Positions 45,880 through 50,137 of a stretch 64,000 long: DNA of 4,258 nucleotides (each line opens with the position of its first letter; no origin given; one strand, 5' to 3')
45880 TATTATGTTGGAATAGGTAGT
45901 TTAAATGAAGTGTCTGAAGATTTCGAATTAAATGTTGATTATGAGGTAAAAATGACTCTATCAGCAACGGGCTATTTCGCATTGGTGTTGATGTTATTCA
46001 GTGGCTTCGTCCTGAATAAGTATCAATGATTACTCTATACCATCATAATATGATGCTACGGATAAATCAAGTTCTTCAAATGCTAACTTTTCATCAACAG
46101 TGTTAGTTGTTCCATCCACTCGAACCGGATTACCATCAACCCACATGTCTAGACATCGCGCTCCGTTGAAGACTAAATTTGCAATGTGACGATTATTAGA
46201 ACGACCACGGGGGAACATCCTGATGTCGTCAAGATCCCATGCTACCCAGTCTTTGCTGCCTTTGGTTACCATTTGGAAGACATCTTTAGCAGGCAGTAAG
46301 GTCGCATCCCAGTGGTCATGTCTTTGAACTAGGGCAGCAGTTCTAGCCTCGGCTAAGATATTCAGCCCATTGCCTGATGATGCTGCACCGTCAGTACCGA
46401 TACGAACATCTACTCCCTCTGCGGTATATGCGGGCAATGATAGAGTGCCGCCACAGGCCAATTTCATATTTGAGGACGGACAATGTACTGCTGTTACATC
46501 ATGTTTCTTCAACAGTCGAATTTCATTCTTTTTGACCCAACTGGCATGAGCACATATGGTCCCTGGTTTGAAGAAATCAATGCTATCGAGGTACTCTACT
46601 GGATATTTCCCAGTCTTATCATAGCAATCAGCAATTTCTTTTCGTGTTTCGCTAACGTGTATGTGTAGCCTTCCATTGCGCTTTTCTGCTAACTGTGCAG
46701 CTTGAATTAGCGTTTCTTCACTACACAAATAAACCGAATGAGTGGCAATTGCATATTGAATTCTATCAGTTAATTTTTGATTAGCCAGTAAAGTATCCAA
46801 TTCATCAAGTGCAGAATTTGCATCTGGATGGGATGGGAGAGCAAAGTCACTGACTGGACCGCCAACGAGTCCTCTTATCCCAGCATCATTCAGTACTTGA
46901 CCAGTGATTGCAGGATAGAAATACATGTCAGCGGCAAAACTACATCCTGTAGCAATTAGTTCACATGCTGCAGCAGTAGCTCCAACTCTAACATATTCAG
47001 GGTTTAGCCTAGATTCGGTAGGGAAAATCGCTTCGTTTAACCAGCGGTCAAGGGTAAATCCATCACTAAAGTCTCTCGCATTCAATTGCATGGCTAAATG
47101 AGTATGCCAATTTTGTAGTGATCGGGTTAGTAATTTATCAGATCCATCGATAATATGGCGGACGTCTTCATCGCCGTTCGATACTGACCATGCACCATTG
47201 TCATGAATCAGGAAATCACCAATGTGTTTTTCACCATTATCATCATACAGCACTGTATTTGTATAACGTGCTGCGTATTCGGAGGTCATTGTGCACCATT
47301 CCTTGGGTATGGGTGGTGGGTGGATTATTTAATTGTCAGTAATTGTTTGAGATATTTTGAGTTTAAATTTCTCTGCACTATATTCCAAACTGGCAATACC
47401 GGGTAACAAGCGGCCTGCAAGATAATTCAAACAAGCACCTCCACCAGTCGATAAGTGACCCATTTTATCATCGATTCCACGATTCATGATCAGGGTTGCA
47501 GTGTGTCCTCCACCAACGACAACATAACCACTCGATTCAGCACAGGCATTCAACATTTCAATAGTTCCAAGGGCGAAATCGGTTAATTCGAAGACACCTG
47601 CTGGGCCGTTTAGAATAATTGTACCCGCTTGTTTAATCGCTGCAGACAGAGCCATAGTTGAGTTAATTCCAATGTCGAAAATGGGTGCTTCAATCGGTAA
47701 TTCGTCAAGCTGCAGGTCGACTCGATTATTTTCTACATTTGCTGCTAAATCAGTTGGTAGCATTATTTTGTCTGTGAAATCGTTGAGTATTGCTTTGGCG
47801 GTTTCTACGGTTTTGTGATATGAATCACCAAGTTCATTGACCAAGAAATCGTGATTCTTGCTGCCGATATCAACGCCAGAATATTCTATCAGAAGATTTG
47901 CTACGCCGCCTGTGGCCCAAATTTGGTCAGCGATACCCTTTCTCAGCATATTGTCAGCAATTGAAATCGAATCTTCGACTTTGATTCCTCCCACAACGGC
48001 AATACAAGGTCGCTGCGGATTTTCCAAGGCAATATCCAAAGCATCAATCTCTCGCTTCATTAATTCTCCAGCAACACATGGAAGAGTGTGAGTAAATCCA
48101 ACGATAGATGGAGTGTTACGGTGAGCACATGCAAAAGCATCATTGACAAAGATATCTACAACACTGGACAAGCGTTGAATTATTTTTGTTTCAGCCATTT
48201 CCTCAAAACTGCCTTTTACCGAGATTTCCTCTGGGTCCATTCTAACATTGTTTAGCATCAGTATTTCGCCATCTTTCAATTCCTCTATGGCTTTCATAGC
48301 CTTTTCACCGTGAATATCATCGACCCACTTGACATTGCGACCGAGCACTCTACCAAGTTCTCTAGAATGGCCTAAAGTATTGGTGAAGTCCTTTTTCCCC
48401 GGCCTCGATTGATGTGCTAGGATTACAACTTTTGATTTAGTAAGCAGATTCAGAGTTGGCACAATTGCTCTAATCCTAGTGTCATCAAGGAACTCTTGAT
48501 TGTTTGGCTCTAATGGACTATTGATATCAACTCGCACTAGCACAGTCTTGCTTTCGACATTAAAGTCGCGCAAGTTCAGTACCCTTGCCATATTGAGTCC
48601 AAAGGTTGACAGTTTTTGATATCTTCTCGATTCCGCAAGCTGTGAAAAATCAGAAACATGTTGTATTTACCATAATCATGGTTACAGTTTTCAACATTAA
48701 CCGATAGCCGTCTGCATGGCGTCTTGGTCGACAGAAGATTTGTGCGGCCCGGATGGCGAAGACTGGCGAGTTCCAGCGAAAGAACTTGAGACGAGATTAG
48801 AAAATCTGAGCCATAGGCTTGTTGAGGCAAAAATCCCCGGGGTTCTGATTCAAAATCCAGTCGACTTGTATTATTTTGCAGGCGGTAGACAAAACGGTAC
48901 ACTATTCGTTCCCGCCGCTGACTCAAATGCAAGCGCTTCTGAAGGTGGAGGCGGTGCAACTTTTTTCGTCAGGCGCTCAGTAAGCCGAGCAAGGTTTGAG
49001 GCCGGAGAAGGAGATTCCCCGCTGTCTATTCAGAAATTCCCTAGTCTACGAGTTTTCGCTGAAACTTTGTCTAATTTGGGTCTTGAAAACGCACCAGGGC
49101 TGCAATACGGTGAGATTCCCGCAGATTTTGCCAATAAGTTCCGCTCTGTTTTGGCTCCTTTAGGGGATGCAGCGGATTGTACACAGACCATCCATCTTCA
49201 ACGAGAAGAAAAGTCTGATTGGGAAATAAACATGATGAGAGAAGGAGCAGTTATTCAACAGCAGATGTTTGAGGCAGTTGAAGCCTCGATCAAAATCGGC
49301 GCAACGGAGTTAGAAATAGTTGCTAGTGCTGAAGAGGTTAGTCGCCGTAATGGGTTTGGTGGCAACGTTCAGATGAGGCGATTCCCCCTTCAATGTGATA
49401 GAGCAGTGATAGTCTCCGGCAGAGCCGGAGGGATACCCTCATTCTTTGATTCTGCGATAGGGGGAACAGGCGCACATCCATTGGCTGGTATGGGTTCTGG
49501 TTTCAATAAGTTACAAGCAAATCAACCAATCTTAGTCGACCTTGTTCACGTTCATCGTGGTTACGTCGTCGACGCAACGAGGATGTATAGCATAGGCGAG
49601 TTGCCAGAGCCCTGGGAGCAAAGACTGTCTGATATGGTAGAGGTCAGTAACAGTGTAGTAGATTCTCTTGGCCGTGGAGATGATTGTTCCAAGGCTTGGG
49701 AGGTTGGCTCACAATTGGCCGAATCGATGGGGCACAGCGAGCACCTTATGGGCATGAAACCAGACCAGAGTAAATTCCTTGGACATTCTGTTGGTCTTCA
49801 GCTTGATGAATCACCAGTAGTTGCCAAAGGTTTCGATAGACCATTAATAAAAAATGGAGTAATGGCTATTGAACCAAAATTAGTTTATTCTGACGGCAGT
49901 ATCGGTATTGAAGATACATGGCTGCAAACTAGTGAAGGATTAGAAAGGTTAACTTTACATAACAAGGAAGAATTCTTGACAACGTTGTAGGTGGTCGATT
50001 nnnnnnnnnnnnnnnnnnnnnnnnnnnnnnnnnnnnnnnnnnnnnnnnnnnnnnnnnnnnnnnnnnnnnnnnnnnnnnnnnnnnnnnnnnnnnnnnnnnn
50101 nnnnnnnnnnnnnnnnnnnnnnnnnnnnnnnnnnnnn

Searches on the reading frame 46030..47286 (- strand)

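Call 24: search_protein_families(library=pfam, proteins=[window:46030-47286:-], max_evalue=0.001)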
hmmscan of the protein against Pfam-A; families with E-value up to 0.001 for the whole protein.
window:46030-47286:- (418 aa): 1 family
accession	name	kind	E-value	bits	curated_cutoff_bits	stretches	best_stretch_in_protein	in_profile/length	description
PF01979.26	Amidohydro_1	-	2.3e-38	132.8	25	1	59-342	8-292/345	Amidohydrolase family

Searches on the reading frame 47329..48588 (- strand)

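Call 24: search_protein_families(library=pfam, proteins=[window:47329-48588:-], max_evalue=0.001)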
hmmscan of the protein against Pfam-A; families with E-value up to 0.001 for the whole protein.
window:47329-48588:- (419 aa): 1 family
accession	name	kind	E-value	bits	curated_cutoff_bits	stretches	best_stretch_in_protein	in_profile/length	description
PF00162.24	PGK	-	1e-110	370.8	27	1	6-393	1-379/379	Phosphoglycerate kinase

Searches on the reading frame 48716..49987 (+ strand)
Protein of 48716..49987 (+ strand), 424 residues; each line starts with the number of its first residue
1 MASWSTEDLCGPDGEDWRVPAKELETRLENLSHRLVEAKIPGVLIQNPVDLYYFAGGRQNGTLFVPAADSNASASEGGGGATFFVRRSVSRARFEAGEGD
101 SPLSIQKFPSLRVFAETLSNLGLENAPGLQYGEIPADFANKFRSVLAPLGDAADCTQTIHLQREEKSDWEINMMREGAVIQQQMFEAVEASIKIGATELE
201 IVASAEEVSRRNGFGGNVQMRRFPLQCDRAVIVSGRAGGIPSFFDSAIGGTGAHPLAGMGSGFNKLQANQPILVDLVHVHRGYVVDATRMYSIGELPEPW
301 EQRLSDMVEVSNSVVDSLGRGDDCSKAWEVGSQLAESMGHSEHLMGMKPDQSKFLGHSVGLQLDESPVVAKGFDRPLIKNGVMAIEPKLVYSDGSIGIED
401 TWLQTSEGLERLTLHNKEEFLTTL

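Call 24: search_protein_families(library=pfam, proteins=[window:48716-49987:+], max_evalue=0.001)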
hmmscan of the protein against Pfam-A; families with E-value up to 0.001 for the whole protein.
window:48716-49987:+ (424 aa): 2 families
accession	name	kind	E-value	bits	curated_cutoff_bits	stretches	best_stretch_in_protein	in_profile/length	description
PF00557.29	Peptidase_M24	-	1.8e-24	87.2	23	1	173-405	2-207/208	Metallopeptidase family M24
PF01321.24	Creatinase_N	-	6.5e-05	23.9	22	1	27-163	1-126/128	Creatinase/Prolidase N-terminal domain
